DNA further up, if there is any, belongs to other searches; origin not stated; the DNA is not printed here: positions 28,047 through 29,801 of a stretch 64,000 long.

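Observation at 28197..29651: Orphan soluble FlhA/SctV cytoplasmic-domain protein lacking the membrane export gate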

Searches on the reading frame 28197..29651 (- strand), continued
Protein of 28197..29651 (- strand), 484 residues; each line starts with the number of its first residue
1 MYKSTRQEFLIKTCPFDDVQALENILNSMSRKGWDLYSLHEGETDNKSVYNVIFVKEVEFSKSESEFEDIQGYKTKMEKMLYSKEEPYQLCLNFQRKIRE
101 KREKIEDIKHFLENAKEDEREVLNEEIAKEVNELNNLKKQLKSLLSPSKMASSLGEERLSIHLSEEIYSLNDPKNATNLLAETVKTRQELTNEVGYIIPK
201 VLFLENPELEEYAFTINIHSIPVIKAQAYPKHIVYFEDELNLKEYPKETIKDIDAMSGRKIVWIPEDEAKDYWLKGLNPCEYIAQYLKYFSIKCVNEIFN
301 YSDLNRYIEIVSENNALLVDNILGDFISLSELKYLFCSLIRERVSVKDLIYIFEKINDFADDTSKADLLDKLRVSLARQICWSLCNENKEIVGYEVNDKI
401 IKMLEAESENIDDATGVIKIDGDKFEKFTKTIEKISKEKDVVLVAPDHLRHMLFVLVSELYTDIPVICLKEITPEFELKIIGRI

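Call 9: find_encoding_contigs(protein=P0038, flank=10000, max_places=2)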
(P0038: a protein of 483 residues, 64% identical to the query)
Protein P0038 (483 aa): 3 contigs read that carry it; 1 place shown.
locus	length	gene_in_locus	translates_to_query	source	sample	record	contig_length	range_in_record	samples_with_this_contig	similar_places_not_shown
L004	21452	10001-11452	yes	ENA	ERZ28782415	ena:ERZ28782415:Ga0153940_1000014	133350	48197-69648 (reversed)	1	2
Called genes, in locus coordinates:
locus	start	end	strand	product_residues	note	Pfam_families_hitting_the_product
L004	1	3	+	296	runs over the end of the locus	-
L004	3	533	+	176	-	PF01252:Peptidase_A8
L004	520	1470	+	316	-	PF00849:PseudoU_synth_2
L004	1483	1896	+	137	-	-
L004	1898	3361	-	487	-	PF02386:TrkH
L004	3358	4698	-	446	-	PF00070:Pyr_redox (faint), PF02254:TrkA_N, PF13241:NAD_binding_7 (faint), PF02080:TrkA_C, PF02254:TrkA_N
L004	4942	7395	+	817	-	PF02518:HATPase_c, PF00204:DNA_gyraseB, PF01751:Toprim, PF00986:DNA_gyraseB_C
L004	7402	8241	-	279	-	-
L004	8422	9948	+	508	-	PF05362:Lon_C (faint), PF13541:ChlI, PF00158:Sigma54_activat (faint), PF01078:Mg_chelatase, PF05496:RuvB_N (faint), PF07728:AAA_5, PF00493:MCM (weak), PF13335:Mg_chelatase_C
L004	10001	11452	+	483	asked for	PF00771:FHIPEP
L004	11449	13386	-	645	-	PF01590:GAF, PF00990:GGDEF, PF13487:HD_5, PF01966:HD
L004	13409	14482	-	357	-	PF01075:Glyco_transf_9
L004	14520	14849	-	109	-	-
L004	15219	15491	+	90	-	-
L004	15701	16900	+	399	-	PF00162:PGK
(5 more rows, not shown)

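Call 10: find_encoding_contigs(protein=P0085, flank=10000, max_places=2)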
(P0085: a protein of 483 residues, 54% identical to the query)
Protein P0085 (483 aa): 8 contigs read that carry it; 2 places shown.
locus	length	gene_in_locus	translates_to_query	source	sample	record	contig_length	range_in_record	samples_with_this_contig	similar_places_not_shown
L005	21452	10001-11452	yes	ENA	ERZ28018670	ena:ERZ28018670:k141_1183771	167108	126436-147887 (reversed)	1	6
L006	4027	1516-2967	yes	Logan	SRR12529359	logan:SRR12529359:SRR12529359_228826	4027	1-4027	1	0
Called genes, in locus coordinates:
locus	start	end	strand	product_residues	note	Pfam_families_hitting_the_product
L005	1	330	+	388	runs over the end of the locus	PF03739:LptF_LptG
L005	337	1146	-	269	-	PF03448:MgtE_N (faint)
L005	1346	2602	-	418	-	PF00171:Aldedh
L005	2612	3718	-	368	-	PF00696:AA_kinase, PF01472:PUA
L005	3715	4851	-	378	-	PF05222:AlaDh_PNT_N, PF01262:AlaDh_PNT_C, PF03446:NAD_binding_2 (weak)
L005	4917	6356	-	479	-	-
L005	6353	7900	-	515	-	-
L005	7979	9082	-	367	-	PF00072:Response_reg, PF08668:HDOD (faint), PF13487:HD_5, PF01966:HD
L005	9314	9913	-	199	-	-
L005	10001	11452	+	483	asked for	PF00771:FHIPEP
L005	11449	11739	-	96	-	-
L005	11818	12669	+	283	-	PF17284:Spermine_synt_N, PF01564:Spermine_synth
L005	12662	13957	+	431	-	PF00275:EPSP_synthase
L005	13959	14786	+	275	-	-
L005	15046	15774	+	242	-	-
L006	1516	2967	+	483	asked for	PF00771:FHIPEP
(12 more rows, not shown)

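Call 11: find_encoding_contigs(protein=P0055, flank=10000, max_places=2)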
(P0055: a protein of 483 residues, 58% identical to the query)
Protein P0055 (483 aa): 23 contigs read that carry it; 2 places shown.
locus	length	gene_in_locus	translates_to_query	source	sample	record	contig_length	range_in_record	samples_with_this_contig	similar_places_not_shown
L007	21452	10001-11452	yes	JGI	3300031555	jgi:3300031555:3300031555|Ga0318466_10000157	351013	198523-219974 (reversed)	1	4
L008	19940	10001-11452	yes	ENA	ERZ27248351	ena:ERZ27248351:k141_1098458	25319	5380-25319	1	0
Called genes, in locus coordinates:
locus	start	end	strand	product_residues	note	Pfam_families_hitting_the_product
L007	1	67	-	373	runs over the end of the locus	PF03775:MinC_C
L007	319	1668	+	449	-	PF00324:AA_permease, PF13520:AA_permease_2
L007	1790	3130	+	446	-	PF03951:Gln-synt_N, PF00120:Gln-synt_C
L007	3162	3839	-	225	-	PF01209:Ubie_methyltran, PF13489:Methyltransf_23, PF13847:Methyltransf_31, PF08241:Methyltransf_11, PF08242:Methyltransf_12, PF13649:Methyltransf_25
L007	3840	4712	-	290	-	PF01040:UbiA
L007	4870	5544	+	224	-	PF08281:Sigma70_r4_2, PF04545:Sigma70_r4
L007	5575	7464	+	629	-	PF02446:Glyco_hydro_77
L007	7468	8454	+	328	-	PF00149:Metallophos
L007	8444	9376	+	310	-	PF00753:Lactamase_B (faint), PF12706:Lactamase_B_2, PF23023:Anti-Pycsar_Apyc1 (faint)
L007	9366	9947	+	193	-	PF00515:TPR_1 (faint)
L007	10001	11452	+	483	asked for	PF00771:FHIPEP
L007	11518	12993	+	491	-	PF01336:tRNA_anti-codon, PF00152:tRNA-synt_2, PF01409:tRNA-synt_2d (faint)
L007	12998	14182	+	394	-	PF01734:Patatin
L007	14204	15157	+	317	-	PF00480:ROK, PF01869:BcrAD_BadFG (weak)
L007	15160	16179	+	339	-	PF06144:DNA_pol3_delta, PF21694:DNA_pol3_delta_C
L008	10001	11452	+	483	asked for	PF00771:FHIPEP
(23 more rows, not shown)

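Call 12: find_encoding_contigs(protein=P0100, flank=10000, max_places=2)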
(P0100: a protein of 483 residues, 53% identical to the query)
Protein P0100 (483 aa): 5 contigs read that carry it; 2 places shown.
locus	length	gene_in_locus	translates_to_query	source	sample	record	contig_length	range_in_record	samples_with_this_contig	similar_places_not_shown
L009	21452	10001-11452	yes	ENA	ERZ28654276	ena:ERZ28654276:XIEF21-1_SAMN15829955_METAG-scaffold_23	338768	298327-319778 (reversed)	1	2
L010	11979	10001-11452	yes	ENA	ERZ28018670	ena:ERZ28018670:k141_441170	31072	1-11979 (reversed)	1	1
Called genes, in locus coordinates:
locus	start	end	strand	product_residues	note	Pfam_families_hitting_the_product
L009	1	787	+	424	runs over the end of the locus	-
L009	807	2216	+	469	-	PF02163:Peptidase_M50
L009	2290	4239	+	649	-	PF02638:GHL10, PF14871:GHL6 (weak)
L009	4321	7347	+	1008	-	PF01442:Apolipoprotein (faint)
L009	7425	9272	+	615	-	PF13522:GATase_6, PF13537:GATase_7, PF01380:SIS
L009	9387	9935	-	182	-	-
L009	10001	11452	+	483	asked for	PF00771:FHIPEP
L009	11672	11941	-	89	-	PF00312:Ribosomal_S15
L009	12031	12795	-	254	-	-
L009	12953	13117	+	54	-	-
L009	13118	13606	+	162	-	-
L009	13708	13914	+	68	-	-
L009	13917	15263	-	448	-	-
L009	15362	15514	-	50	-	-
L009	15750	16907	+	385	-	PF25919:BSH_CusB (faint), PF25917:BSH_RND, PF25973:BSH_CzcB (weak), PF25876:HH_MFP_RND, PF25944:Beta-barrel_RND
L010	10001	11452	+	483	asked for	PF00771:FHIPEP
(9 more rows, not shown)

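Call 25: predict_structure(alignment_id=A1)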
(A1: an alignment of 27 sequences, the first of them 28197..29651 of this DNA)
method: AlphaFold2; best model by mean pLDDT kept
length: 484 residues; sequences in the alignment: 27
mean_pLDDT: 72.4   pTM: 0.55
mean pLDDT of the five models: 72.4, 70.4, 69.2, 66.8, 65.2
residues with pLDDT >= 90: 40; 70-90: 291; 50-70: 98; < 50: 55
segments of 3 or more residues with pLDDT < 50: 1-5, 60-92, 143-156, 413-415
pLDDT, mean of each block of 10 residues (from residue 1): 49 74 78 66 60 61 37 33 40 62 75 72 77 71 41 51 89 78 80 72 82 84 86 87 83 84 87 79 90 78 73 77 69 80 69 80 67 76 82 89 80 56 79 76 85 71 74 83 86
secondary structure, 60 per line:
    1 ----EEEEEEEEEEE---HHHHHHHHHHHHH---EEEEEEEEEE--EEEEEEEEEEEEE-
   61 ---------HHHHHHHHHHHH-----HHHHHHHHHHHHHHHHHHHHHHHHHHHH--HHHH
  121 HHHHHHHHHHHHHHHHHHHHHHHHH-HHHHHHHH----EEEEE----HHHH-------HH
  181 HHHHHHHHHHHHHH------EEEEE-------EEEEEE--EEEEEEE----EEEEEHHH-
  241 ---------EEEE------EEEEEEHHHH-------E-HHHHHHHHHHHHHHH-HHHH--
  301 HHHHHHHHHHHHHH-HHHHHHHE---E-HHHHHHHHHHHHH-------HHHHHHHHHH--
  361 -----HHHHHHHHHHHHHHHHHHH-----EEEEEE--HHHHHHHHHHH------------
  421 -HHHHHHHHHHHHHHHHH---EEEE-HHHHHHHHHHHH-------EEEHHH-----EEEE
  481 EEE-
elements in order: E5-15 H19-31 E35-44 E47-59 H70-81 H87-114 H117-145 H147-154 E159-163 H168-171 H179-194 E201-205 E213-218 E221-227 E232-236 E250-253 E260-265 H266-269 H279-293 H295-298 H301-314 H316-322 H329-341 H349-358 H366-384 E390-395 H398-408 H422-438 E442-445 H447-458 E466-468 E477-483

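Call 26: search_protein_representatives(protein=window:28197-29651:-)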
Query: 484 residues. Proteins with E-value up to 0.001 (for the whole library): 1101; up to 1e-10: 320; up to 1e-30: 44. The best 150 are listed.
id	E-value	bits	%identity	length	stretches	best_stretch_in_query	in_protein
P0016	7.0e-212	720.6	67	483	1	2-484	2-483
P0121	3.8e-128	444.6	47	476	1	4-483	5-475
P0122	5.3e-127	440.8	43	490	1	1-483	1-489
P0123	8.4e-124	430.3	44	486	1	1-484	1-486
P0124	2.5e-115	402.3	42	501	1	7-484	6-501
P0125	3.1e-114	398.7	41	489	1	1-483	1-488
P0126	2.8e-106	372.5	41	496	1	6-484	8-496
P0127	2.4e-102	359.6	41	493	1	1-473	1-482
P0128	2.6e-98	346.3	38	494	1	1-481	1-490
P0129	6.6e-96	338.3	39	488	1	4-482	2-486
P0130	2.2e-92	326.7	38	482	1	6-481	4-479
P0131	4.8e-87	309.1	37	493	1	1-482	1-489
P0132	9.8e-87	308.1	49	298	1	1-284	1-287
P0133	3.7e-86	306.2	38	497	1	9-482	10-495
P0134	1.1e-84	301.4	44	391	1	1-360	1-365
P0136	3.1e-75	270.2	32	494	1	1-480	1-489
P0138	9.3e-74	265.3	33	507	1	6-483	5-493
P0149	4.8e-35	137.7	30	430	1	126-481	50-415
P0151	2.6e-34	135.3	23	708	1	123-482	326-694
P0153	2.5e-32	128.7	27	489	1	125-481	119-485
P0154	4.0e-32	128.1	29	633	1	125-406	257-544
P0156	1.9e-31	125.8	27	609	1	124-482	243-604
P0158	2.1e-31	125.7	28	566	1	89-480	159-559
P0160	3.5e-31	125.0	28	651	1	126-476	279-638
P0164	1.5e-30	122.8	28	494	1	144-484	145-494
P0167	2.7e-30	122.1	27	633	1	125-484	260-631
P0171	3.9e-29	118.2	30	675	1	122-481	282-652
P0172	5.1e-29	117.8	27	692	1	126-484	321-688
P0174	9.9e-29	116.9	32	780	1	126-478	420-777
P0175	1.1e-28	116.8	26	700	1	131-481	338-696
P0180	5.3e-28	114.5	27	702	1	130-484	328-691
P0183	2.3e-27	112.4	29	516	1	135-481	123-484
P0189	1.5e-26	109.7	27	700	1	129-481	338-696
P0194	2.4e-25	105.7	26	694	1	122-482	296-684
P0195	2.6e-25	105.6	26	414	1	146-480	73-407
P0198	8.0e-25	104.0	27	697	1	123-476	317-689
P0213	4.4e-23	98.3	28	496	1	138-482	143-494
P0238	3.4e-19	85.4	22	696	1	143-482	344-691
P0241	1.2e-18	83.7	23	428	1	148-478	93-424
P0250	5.4e-18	81.5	25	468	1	146-478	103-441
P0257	3.0e-17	79.0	24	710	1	136-484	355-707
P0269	1.9e-16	76.4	23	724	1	145-483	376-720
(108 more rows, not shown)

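Call 28: list_cluster_members(proteins=[P0121, P0124, P0128, P0136, P0138, P0156, P0167, P0172, P0153, P0164])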
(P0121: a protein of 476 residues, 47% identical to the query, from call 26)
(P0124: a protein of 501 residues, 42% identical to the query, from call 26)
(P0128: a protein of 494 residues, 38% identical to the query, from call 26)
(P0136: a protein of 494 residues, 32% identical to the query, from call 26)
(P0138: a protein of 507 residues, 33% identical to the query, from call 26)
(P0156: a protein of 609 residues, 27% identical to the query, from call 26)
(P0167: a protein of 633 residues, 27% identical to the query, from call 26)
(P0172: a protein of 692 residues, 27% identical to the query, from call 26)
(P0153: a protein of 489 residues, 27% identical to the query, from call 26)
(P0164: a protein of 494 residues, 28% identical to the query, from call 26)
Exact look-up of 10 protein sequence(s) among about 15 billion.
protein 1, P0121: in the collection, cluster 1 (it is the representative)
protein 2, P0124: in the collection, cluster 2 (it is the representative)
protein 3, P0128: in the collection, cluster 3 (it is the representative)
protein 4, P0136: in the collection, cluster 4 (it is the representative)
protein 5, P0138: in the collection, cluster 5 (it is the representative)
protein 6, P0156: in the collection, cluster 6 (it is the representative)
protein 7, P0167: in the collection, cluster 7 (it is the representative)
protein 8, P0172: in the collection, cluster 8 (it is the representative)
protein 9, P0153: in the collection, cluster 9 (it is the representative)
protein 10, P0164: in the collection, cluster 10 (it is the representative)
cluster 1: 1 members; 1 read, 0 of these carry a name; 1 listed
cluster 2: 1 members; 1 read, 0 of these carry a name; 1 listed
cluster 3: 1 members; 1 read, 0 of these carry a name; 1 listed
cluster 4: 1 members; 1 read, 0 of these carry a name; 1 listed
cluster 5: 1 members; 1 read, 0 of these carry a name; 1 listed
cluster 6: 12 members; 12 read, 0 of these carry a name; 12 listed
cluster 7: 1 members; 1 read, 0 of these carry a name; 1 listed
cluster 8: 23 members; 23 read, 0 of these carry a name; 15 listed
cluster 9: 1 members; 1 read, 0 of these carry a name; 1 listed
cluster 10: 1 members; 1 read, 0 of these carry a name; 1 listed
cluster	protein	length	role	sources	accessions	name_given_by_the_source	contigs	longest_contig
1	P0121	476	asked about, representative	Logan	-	-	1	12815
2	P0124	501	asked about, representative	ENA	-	-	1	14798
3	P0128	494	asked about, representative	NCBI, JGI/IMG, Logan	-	-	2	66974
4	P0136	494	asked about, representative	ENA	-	-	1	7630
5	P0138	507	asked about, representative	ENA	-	-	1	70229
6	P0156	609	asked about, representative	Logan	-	-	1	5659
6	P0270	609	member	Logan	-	-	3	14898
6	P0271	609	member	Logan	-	-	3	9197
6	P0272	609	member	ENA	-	-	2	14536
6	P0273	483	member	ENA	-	-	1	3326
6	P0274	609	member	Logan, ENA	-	-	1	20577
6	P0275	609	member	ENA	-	-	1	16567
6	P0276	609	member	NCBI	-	-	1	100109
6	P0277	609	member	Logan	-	-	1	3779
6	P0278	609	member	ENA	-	-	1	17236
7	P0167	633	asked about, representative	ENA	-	-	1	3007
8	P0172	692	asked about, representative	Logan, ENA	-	-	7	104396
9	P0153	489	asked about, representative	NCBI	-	-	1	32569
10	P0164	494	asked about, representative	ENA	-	-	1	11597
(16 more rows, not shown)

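Call 29: find_encoding_contigs(protein=P0172, flank=10000, max_places=3)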
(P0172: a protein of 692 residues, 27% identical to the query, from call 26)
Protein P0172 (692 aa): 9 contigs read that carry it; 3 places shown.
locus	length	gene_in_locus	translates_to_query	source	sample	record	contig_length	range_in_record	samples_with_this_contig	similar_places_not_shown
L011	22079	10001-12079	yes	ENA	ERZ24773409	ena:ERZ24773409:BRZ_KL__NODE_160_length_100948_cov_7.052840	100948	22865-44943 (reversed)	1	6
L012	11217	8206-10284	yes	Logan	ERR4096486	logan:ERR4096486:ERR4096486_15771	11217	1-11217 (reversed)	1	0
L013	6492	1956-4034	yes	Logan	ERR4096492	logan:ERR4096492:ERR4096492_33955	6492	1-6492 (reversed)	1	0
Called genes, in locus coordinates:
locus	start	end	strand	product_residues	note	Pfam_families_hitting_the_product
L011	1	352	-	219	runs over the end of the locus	-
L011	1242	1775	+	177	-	PF02572:CobA_CobO_BtuR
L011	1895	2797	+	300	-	PF03599:CdhD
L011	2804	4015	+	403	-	PF04060:FeS, PF03599:CdhD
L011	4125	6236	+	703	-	PF05226:CHASE2, PF00211:Guanylate_cyc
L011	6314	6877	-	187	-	PF04011:LemA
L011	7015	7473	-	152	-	-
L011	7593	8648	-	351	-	PF02463:SMC_N (faint), PF00005:ABC_tran, PF13304:AAA_21 (faint), PF17912:OB_MalK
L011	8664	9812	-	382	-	PF13426:PAS_9 (faint), PF00512:HisKA, PF02518:HATPase_c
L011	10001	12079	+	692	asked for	PF00771:FHIPEP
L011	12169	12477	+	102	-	-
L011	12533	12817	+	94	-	-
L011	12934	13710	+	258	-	PF01464:SLT (faint)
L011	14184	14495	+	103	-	PF02915:Rubrerythrin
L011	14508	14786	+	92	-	PF10967:DUF2769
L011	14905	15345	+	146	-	PF01957:NfeD (weak)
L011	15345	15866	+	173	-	PF01145:Band_7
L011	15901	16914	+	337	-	PF01145:Band_7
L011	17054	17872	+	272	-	-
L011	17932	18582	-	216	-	PF00702:Hydrolase, PF12710:HAD, PF13419:HAD_2, PF13242:Hydrolase_like (weak)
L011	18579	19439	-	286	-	PF03631:Virul_fac_BrkB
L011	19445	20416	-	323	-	PF01368:DHH, PF02272:DHHA1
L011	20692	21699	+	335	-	PF00989:PAS, PF00512:HisKA, PF02518:HATPase_c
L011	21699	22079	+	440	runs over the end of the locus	PF00072:Response_reg, PF00990:GGDEF, PF00072:Response_reg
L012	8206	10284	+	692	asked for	PF00771:FHIPEP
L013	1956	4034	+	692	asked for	PF00771:FHIPEP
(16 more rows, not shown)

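Call 30: find_encoding_contigs(protein=window:28197-29651:-, flank=10000, max_places=3)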
Protein window:28197-29651:- (484 aa): 5 contigs read that carry it; 2 places shown.
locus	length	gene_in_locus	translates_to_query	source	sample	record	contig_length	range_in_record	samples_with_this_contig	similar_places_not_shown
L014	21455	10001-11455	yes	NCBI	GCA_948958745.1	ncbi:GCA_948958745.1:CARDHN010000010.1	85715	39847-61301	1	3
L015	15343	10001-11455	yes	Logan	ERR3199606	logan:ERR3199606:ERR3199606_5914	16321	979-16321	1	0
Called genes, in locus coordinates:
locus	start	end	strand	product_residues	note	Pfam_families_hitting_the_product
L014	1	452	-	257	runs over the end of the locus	PF00092:VWA (weak), PF13519:VWA_2 (weak)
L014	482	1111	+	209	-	PF00881:Nitroreductase, PF14512:TM1586_NiRdase (weak)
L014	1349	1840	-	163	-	-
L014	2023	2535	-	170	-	PF00293:NUDIX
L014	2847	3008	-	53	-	-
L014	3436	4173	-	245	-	-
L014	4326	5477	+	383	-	PF05732:RepL (faint), PF13545:HTH_Crp_2 (faint), PF07900:DUF1670 (faint), PF08220:HTH_DeoR (faint), PF08279:HTH_11 (faint), PF13412:HTH_24 (faint), PF00392:GntR, PF00392:GntR, +6 more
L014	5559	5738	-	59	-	-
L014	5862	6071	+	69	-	-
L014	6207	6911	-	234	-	-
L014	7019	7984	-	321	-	PF08240:ADH_N, PF16912:Glu_dehyd_C (weak), PF00107:ADH_zinc_N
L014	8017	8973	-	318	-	PF01134:GIDA (faint), PF03486:HI0933_like (faint), PF07992:Pyr_redox_2, PF13738:Pyr_redox_3, PF00070:Pyr_redox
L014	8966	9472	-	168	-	-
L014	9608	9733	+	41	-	-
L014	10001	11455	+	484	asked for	PF00771:FHIPEP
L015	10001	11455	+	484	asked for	PF00771:FHIPEP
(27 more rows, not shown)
